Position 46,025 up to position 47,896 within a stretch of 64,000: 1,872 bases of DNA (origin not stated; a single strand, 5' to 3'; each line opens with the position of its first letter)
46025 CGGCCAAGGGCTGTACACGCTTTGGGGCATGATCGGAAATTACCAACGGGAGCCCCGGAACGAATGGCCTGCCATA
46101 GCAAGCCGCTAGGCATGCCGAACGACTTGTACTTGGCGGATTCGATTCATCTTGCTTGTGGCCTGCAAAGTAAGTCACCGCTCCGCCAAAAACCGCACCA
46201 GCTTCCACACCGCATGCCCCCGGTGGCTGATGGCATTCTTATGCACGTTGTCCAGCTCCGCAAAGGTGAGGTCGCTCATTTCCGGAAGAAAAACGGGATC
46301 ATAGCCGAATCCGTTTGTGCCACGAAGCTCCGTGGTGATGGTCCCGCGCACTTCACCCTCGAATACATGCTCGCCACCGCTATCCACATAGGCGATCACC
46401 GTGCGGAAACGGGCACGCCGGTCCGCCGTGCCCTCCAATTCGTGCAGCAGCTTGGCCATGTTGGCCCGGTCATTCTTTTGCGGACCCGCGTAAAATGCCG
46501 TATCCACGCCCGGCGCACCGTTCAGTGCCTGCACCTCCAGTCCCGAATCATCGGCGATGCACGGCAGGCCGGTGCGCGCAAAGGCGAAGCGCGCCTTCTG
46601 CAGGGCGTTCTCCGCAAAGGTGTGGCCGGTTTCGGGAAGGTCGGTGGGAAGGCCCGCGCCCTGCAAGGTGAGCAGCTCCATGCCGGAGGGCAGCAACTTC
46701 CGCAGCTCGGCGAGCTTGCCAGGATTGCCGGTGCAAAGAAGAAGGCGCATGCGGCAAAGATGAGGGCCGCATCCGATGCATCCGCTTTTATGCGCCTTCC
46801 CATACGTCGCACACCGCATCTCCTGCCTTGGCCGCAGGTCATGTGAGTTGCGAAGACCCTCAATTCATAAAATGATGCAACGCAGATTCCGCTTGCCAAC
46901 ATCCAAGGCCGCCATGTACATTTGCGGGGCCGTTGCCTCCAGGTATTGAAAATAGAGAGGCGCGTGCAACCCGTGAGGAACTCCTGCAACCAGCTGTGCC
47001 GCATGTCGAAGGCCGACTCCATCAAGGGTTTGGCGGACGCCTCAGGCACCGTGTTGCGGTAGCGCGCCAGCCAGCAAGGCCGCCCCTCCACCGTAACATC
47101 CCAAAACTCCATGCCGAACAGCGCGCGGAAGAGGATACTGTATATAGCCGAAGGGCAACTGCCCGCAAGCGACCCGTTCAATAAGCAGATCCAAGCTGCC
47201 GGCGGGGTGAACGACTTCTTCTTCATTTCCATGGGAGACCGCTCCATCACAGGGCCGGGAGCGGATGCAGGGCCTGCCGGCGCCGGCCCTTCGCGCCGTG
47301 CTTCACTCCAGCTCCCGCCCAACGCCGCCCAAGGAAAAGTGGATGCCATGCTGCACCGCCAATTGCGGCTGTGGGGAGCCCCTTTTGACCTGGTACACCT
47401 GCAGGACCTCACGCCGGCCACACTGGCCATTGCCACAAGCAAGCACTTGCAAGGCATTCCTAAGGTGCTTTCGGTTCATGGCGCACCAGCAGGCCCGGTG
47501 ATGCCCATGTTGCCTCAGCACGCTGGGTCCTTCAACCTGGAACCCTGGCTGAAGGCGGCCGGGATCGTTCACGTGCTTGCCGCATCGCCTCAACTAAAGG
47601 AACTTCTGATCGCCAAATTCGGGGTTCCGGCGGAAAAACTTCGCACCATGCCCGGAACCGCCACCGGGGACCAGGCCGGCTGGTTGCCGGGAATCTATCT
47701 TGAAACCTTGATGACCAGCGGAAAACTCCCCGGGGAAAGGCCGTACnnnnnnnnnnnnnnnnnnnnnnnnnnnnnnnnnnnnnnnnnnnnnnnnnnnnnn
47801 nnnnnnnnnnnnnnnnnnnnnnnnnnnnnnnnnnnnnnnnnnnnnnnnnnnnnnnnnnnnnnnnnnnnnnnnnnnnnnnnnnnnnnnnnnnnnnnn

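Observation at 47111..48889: WbpG/WbuX-type N-acetyl-sugar amidotransferase carrying an N-terminal half-glycosyltransferase domain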

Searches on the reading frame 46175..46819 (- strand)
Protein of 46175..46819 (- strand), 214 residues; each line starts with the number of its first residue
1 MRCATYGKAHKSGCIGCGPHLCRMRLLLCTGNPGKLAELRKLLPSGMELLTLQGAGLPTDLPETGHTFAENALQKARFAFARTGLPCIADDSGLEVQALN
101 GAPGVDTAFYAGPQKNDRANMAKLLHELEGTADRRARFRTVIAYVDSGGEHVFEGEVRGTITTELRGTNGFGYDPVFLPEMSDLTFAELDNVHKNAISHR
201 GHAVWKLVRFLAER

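Call 9: search_protein_families(library=pfam, proteins=[window:46175-46819:-], max_evalue=0.001)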
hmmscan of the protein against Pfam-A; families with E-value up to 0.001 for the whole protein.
window:46175-46819:- (214 aa): 1 family
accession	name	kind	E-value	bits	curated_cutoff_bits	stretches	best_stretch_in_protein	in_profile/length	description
PF01725.21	Ham1p_like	-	6.2e-65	219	22.5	1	26-209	1-185/186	Ham1 family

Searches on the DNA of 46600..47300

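Call 37: search_rna_families(source=window, start=46600, end=47300, threshold=evalue, max_evalue=1)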
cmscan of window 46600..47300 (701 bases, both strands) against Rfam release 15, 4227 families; matches with E-value up to 1: 0.
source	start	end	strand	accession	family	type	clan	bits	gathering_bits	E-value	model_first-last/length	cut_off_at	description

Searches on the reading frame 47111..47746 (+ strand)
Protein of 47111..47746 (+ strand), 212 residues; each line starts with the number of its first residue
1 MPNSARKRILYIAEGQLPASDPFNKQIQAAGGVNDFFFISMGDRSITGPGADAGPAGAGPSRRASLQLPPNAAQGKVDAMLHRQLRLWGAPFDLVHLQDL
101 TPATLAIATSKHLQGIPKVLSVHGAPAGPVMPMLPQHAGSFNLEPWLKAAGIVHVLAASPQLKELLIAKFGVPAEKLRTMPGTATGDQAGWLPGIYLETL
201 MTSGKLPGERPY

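Call 55: predict_structure(alignment_id=A4)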
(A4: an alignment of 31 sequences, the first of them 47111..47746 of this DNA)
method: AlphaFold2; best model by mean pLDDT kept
length: 212 residues; sequences in the alignment: 31
mean_pLDDT: 82.6   pTM: 0.83
mean pLDDT of the five models: 82.6, 82.0, 79.8, 79.3, 79.0
residues with pLDDT >= 90: 114; 70-90: 52; 50-70: 38; < 50: 8
segments of 3 or more residues with pLDDT < 50: 47-50
pLDDT, mean of each block of 10 residues (from residue 1): 76 85 88 91 59 55 79 90 92 94 90 95 66 60 92 95 93 95 80 95 72 51
secondary structure, 60 per line:
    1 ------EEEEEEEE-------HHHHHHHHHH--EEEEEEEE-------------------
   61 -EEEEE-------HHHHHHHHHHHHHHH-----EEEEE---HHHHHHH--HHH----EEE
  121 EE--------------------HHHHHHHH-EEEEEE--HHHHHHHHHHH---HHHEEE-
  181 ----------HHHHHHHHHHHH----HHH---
elements in order: E7-14 H22-31 E34-41 E62-66 H74-88 E94-98 H102-108 E118-122 H143-150 E152-157 H160-170 E177-179 H191-202

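Call 60: fold_search(model_id=the predicted structure, library=pdb)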
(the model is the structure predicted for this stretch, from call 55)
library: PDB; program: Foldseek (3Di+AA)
matches with E <= 10: 1628; with E <= 0.001: 18
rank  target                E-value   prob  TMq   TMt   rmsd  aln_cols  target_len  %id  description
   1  7mi0                  1.2e-05  1.00  0.57  0.34   3.9       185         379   14  Crystal Structure of Glycosyltransferase from Rickettsia africae ESF-5 (released 2021-04-28)
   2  3c48_B                1.0e-04  1.00  0.52  0.30  11.1       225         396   12  Structure of the retaining glycosyltransferase MshA: The first step in mycothiol biosynthesis. Organism: Corynebacteri (released 2008-03-25)
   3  3c4q_B                1.3e-04  1.00  0.58  0.33   4.6       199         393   10  Structure of the retaining glycosyltransferase MshA : The first step in mycothiol biosynthesis. Organism : Corynebacte (released 2008-04-01)
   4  3c48_A                1.9e-04  1.00  0.52  0.30   6.1       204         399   13  Structure of the retaining glycosyltransferase MshA: The first step in mycothiol biosynthesis. Organism: Corynebacteri (released 2008-03-25)
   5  3itd                  2.2e-04  1.00  0.44  0.38  10.2       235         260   10  Crystal structure of an inactive 17beta-Hydroxysteroid dehydrogenase (Y167F mutated form) from fungus Cochliobolus lunat (released 2010-08-18)
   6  3c4q_A                3.3e-04  1.00  0.58  0.34  10.0       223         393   12  Structure of the retaining glycosyltransferase MshA : The first step in mycothiol biosynthesis. Organism : Corynebacte (released 2008-04-01)
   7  7vz6_B                3.3e-04  1.00  0.51  0.33   5.0       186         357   13  The crystal structure of Non-hydrolyzing UDPGlcNAc 2-epimerase in complex with UDP-glucose (released 2022-11-16)
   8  7vz6_H                3.5e-04  1.00  0.51  0.32   4.9       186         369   14  The crystal structure of Non-hydrolyzing UDPGlcNAc 2-epimerase in complex with UDP-glucose (released 2022-11-16)
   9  1lx6_A                3.7e-04  1.00  0.47  0.43   8.0       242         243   14  Crystal Structure of E. Coli Enoyl Reductase-NAD+ with a Bound Benzamide Inhibitor (released 2002-09-04)
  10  7vz6_E                4.5e-04  1.00  0.52  0.32   5.0       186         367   14  The crystal structure of Non-hydrolyzing UDPGlcNAc 2-epimerase in complex with UDP-glucose (released 2022-11-16)
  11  4hwg                  5.1e-04  1.00  0.50  0.31   8.4       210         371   13  Structure of UDP-N-acetylglucosamine 2-epimerase from Rickettsia bellii (released 2012-11-28)
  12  4zht_B                7.4e-04  1.00  0.49  0.30   5.4       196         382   14  Crystal structure of UDP-GlcNAc 2-epimerase (released 2016-06-01)
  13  7ya2_B                7.8e-04  1.00  0.51  0.32   5.4       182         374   13  Crystal structure of capsular polysaccharide synthesis enzyme CapG from Staphylococcus aureus (released 2022-11-16)
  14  1v4v_B                7.8e-04  1.00  0.51  0.32  12.6       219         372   18  Crystal Structure Of UDP-N-Acetylglucosamine 2-Epimerase From Thermus Thermophilus HB8 (released 2003-12-02)
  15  4iuy_C                7.8e-04  1.00  0.50  0.43   8.3       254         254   12  Crystal structure of short-chain dehydrogenase/reductase (apo-form) from A. baumannii clinical strain WM99C (released 2013-03-06)
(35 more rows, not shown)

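Call 67: search_protein_representatives(protein=window:47111-47746:+)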
Query: 212 residues. Proteins with E-value up to 0.001 (for the whole library): 2; up to 1e-10: 0; up to 1e-30: 0. The best 2 are listed.
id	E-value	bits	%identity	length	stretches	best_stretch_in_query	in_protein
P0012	1.4e-08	51.0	35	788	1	78-185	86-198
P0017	7.7e-08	48.6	38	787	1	81-184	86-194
